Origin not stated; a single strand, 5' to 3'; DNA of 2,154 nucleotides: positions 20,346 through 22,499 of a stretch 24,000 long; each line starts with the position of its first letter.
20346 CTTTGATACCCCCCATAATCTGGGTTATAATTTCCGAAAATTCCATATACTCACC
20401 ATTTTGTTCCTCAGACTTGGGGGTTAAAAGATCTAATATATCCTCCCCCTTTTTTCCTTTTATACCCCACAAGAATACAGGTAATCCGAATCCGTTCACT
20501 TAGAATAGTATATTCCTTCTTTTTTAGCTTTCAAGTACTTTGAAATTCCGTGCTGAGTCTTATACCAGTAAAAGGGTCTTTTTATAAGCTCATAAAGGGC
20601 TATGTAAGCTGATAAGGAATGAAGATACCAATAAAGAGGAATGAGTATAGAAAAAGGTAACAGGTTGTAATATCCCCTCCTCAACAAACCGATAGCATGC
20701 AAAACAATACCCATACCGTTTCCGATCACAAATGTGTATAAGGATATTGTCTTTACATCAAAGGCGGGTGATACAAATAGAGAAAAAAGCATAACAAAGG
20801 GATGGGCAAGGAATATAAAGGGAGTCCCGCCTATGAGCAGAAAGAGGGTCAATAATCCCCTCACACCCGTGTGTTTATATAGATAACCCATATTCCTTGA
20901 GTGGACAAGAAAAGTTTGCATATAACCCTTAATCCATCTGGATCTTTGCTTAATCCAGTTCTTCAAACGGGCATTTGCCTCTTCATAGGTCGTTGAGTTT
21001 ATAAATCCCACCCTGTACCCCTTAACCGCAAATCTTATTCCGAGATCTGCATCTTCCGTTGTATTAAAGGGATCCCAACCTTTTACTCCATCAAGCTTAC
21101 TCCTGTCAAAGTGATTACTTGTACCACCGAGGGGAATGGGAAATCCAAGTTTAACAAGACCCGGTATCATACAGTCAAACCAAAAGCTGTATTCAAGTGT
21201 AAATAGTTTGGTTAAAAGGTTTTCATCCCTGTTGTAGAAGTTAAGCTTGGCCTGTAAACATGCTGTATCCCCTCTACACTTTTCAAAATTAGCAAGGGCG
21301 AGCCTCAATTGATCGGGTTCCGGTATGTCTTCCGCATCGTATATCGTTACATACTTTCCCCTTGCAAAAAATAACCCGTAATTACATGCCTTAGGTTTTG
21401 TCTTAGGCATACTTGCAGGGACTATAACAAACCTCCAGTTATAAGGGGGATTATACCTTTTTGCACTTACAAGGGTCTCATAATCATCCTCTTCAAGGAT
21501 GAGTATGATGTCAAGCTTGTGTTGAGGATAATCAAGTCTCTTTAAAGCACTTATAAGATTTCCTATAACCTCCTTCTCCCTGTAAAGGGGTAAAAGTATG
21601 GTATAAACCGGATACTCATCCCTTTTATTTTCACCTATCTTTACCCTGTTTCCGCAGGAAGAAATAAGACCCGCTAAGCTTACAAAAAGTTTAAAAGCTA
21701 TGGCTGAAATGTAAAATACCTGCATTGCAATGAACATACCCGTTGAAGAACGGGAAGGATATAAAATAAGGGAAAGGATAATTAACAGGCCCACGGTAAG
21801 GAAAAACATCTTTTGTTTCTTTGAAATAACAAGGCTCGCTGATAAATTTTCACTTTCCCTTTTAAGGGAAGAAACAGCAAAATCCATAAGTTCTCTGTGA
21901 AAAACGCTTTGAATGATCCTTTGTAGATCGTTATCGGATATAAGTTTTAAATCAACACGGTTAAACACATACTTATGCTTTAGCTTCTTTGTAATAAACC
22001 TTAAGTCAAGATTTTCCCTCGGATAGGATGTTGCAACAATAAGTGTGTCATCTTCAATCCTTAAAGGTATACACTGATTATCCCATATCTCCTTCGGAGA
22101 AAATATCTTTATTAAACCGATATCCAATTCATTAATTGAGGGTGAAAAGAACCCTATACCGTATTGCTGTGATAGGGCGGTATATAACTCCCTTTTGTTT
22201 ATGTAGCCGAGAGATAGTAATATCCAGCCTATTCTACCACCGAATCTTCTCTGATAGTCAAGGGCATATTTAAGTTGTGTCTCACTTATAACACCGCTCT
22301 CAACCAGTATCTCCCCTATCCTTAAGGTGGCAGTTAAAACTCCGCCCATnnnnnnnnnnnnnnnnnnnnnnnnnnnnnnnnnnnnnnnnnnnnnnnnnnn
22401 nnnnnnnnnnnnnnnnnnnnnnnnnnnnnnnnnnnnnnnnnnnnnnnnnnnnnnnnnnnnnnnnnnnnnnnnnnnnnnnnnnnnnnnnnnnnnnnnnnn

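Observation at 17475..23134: Complete but split synthase-dependent exopolysaccharide secretion module (beta-barrel + c-di-GMP-gated synthase + periplasmic TPR protein + unknown charged protein)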

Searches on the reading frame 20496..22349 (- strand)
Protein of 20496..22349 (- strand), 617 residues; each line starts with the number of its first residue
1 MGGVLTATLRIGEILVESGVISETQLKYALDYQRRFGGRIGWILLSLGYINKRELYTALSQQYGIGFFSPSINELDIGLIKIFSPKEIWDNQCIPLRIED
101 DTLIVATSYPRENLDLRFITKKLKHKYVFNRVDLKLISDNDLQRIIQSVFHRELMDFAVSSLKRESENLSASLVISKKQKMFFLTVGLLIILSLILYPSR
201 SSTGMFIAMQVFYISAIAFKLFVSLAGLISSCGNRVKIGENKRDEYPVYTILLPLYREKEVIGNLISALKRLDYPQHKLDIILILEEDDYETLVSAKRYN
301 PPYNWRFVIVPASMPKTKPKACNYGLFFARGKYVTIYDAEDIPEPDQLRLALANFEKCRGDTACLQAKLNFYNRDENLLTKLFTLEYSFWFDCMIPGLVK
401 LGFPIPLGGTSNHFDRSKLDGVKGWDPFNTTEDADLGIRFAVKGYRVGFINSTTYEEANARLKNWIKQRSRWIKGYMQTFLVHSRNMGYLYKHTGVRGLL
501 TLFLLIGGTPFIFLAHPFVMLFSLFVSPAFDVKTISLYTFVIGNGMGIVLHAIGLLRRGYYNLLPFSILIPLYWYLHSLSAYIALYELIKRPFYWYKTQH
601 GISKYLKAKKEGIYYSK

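Call 4: search_protein_families(library=pfam, proteins=[window:20496-22349:-], max_evalue=0.01)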
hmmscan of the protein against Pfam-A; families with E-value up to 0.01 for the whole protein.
window:20496-22349:- (617 aa): 5 families
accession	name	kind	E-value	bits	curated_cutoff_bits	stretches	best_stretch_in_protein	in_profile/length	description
PF13632.12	Glyco_trans_2_3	-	1.7e-23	83.9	27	1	333-524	1-196/198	Glycosyl transferase family group 2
PF13641.12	Glyco_tranf_2_3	-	1.3e-16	61.8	27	1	249-475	3-230/230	Glycosyltransferase like family 2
PF00535.33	Glycos_transf_2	-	1.7e-11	44.7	23.3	1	250-390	1-138/168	Glycosyl transferase family 2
PF05157.20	MshEN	-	2.9e-08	34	23.1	1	63-153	1-87/90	MshEN domain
PF13506.12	Glyco_transf_21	-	0.0063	16.4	21.7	0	311-473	9-173/174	Glycosyl transferase family 21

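Call 5: search_protein_families(library=ncbifam, proteins=[window:20496-22349:-], max_evalue=0.01)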
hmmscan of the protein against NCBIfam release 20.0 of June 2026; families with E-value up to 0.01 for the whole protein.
window:20496-22349:- (617 aa): 15 families
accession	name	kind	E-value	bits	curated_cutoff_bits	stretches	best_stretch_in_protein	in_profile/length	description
NF053729.1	c-di-GMP_motif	domain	6.7e-18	64.2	38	1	10-62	1-53/53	cyclic di-GMP-binding domain-containing protein, MshE-related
TIGR03937.1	PgaC_IcaA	equivalog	5.8e-15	55.2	422.3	1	238-556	36-345/407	poly-beta-1,6-N-acetyl-D-glucosamine synthase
TIGR03030.1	CelA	equivalog_domain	3.9e-14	51.6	699.1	1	322-485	220-386/714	UDP-forming cellulose synthase catalytic subunit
NF008558.0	PRK11498.1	equivalog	5.2e-13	47.8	992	1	242-522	268-549/872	UDP-forming cellulose synthase catalytic subunit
NF008411.1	PRK11234.1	equivalog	6.5e-13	47.9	1170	1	10-127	483-599/723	cyclic di-3',5'-guanylate-activated glycosyltransferase NfrB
TIGR03111.1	glyc2_xrt_Gpos1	hypoth_equivalog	2.7e-12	46.2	363.95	1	217-358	18-159/439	TIGR03111 family XrtG-associated glycosyltransferase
TIGR02538.1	type_IV_pilB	equivalog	8.8e-10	37.8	675.65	1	11-157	2-143/564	type IV-A pilus assembly ATPase PilB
NF012033.0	PRK15489.1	equivalog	5.4e-09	34.8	537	1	7-127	489-609/703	glycosyl transferase family protein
NF053846.1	glyco_with_XrtP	equivalog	4.3e-07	29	520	1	407-485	224-307/440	XrtP-associated glycosyltransferase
TIGR03965.1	mycofact_glyco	equivalog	1.4e-06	27.5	280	1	242-475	69-299/467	mycofactocin biosynthesis glycosyltransferase MftF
NF041865.1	EpsU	equivalog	1.5e-06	27.5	700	1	248-480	40-269/394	exopolysaccharide biosynthesis GT2 family glycosyltransferase EpsU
TIGR03029.1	EpsG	equivalog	5.6e-06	25.7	313.8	1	10-86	4-80/274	chain length determinant protein tyrosine kinase EpsG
NF041875.1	EPS_EpsD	equivalog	9.2e-06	25.3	370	0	414-470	162-221/325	exopolysaccharide biosynthesis glycosyltransferase EpsD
NF011305.0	PRK14716.1-3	equivalog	3.6e-05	23.1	409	1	244-457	50-276/486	glycosyl transferase family protein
NF011304.0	PRK14716.1-2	equivalog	0.0022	16.9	604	0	247-449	57-273/502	glycosyl transferase family protein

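Call 7: find_encoding_contigs(protein=window:20496-22349:-, flank=10000, max_places=6)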
Protein window:20496-22349:- (617 aa): no gene with exactly this product is on record in the collection.

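Call 8: find_related_loci(query=window:20496-22349:-, collection=genome_contigs, flank=10000)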
Query window:20496-22349:- (617 aa) in genome_contigs; peptide patterns used: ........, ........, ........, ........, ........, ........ (x = any residue, [..] = any of these).
600 stretches matched a pattern (row limit reached: there are more); 584 encode a relative of the query (tblastn E <= 1e-3); the best 80 are kept; 80 distinct loci.
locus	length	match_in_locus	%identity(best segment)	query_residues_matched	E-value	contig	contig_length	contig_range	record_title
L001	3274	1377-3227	98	1-617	0e+0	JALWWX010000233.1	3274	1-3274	MAG: Aquificales bacterium isolate T2_maxbin2_scaf2bin.338 T2_NODE_78394_length_3274_cov_12.556721, whole genome shotgun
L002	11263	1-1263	93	197-617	0e+0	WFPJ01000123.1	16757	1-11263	MAG: Aquificales bacterium isolate S012_57_esom k151_64464, whole genome shotgun sequence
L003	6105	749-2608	52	5-612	0e+0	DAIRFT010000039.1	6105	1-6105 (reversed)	MAG TPA_asm: Thermocrinis sp. isolate CTOTU27327 NODE_87_length_6105_cov_245.470579, whole genome shotgun sequence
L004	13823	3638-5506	47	6-613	0e+0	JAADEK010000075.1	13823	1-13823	MAG: Aquificota bacterium isolate L_MetaBat.209 contig-127_4751, whole genome shotgun sequence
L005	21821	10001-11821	47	10-603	1e-176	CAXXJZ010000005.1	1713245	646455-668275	MAG: uncultured Thermotogae bacterium isolate 23f89288-7d88-4897-b737-0766b8824836 genome assembly, contig: contig_5, wh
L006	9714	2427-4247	47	10-604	1e-172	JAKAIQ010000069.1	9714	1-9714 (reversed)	MAG: Deltaproteobacteria bacterium isolate WY3.bin34 NODE_13219_length_9714_cov_1.177219, whole genome shotgun sequence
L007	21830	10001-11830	45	10-605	2e-171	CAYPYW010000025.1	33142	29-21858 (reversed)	MAG TPA_asm: uncultured Actinomycetota bacterium isolate binchicken_co178_258 genome assembly, contig: NODE_1976_length_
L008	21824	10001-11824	46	10-604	6e-170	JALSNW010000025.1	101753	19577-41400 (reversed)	MAG: Deltaproteobacteria bacterium isolate 356-284_metabat1_scaf2bin.060 356-284_scaffold_36_c1, whole genome shotgun se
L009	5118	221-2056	45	11-605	4e-172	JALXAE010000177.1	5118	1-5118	MAG: Syntrophobacterales bacterium isolate T2_metabat1_scaf2bin.240 T2_NODE_33673_length_5118_cov_2.156882, whole genome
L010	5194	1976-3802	45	10-604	3e-169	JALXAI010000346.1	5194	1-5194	MAG: Desulfobacterales bacterium isolate T2_metabat1_scaf2bin.254 T2_NODE_32657_length_5194_cov_3.224788, whole genome s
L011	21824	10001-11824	44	10-611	8e-165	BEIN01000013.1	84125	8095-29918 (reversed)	Bacterium HR37 DNA, contig: NODE_125_13, isolate: HRbin37, whole genome shotgun sequence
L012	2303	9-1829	45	10-604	4e-176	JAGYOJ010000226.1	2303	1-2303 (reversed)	MAG: Actinomycetota bacterium isolate M55B165 226, whole genome shotgun sequence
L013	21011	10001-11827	44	10-604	6e-162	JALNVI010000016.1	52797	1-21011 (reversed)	MAG: Desulforhopalus sp. isolate SO_2016_CLC_T1 bin 56 scaffold00166_PH3_Jul14_2016, whole genome shotgun sequence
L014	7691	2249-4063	46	10-604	9e-161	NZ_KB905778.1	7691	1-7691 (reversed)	Thermus scotoductus DSM 8553 F604DRAFT_scaffold00050.50, whole genome shotgun sequence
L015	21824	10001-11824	44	10-605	2e-159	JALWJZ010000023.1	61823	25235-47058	MAG: Anaerolineales bacterium isolate M17_metabat1_scaf2bin.129 M17_NODE_176_length_61823_cov_5.178861, whole genome sho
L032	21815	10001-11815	41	7-604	8e-149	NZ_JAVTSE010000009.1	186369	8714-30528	Pedobacter frigidisoli strain MADA_3128 contig_0009, whole genome shotgun sequence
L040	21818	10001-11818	43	15-607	1e-145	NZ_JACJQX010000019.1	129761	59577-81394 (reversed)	Chroococcidiopsis sp. [FACHB-1243] strain FACHB-1243 contig19, whole genome shotgun sequence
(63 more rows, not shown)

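Call 29: search_protein_families(library=pfam, proteins=[L008:7042-9147:+, L008:11811-13367:+, L032:4639-5724:-, L011:13233-14237:+, L040:11897-13270:+, L003:4267-5652:+, L004:776-2875:+, L003:2554-4035:+], max_evalue=0.01)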
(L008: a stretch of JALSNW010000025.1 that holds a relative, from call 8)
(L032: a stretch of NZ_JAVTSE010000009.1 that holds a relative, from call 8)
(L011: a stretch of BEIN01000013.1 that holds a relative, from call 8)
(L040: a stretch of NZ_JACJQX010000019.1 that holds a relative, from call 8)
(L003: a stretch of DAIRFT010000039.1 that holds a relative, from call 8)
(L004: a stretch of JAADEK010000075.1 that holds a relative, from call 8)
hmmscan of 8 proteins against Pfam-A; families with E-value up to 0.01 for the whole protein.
L008:7042-9147:+ (701 aa): 2 families
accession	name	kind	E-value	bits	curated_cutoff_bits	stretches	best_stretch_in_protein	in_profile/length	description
PF03170.19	BcsB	-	2e-10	40.1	21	2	112-239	5-131/606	Bacterial cellulose synthase subunit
PF05036.18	SPOR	-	0.004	17.9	21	1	28-94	2-73/76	SPOR domain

L008:11811-13367:+ (518 aa): 1 family
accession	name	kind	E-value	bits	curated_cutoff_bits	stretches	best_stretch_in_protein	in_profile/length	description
PF13231.12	PMT_2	-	8.2e-07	29.8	26.1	1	81-229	12-160/160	Dolichyl-phosphate-mannose-protein mannosyltransferase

L032:4639-5724:- (361 aa): 1 family
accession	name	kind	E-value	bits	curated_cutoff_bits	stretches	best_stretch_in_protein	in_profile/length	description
PF00150.24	Cellulase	-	3e-30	106.1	23.5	1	55-335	22-270/272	Cellulase (glycosyl hydrolase family 5)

L011:13233-14237:+ (334 aa): 0 families

L040:11897-13270:+ (457 aa): 0 families

L003:4267-5652:+ (461 aa): 5 families
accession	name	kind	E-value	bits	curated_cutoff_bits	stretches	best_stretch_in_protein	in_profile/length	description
PF00483.29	NTP_transferase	-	3.4e-53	181.2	21.2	1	2-279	1-244/245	Nucleotidyl transferase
PF01050.24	MannoseP_isomer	-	1e-46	158.3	23.6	1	343-456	2-115/116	Mannose-6-phosphate isomerase C-terminal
PF22640.1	ManC_GMP_beta-helix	-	1.4e-15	57.4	27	1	287-339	3-55/55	MannoseP isomerase/GMP-like beta-helix domain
PF07883.17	Cupin_2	-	9.8e-13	48.1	27.2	1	374-441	3-69/70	Cupin domain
PF12804.13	NTP_transf_3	-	0.00014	22.5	27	1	3-119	1-97/160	MobA-like NTP transferase domain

L004:776-2875:+ (699 aa): 2 families
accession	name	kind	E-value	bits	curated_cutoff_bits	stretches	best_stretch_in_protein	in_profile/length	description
PF03170.19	BcsB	-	1.6e-11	43.8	21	2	142-268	3-134/606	Bacterial cellulose synthase subunit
PF05036.18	SPOR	-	7.1e-11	42.7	21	1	44-114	3-76/76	SPOR domain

L003:2554-4035:+ (493 aa): 0 families

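Call 96: search_protein_families(library=ncbifam, proteins=[L008:7042-9147:+, L008:11811-13367:+, L008:9154-9984:+, L011:13233-14237:+, L040:11897-13270:+, L004:776-2875:+, L003:2554-4035:+], max_evalue=0.001)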
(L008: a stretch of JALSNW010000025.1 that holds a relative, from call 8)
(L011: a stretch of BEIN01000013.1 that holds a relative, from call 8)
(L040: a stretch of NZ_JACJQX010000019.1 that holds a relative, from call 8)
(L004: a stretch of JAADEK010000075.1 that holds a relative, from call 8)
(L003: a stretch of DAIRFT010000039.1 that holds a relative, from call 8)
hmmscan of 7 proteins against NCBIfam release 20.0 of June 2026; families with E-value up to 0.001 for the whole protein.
L008:7042-9147:+ (701 aa): 0 families

L008:11811-13367:+ (518 aa): 0 families

L008:9154-9984:+ (276 aa): 0 families

L011:13233-14237:+ (334 aa): 0 families

L040:11897-13270:+ (457 aa): 0 families

L004:776-2875:+ (699 aa): 0 families

L003:2554-4035:+ (493 aa): 0 families
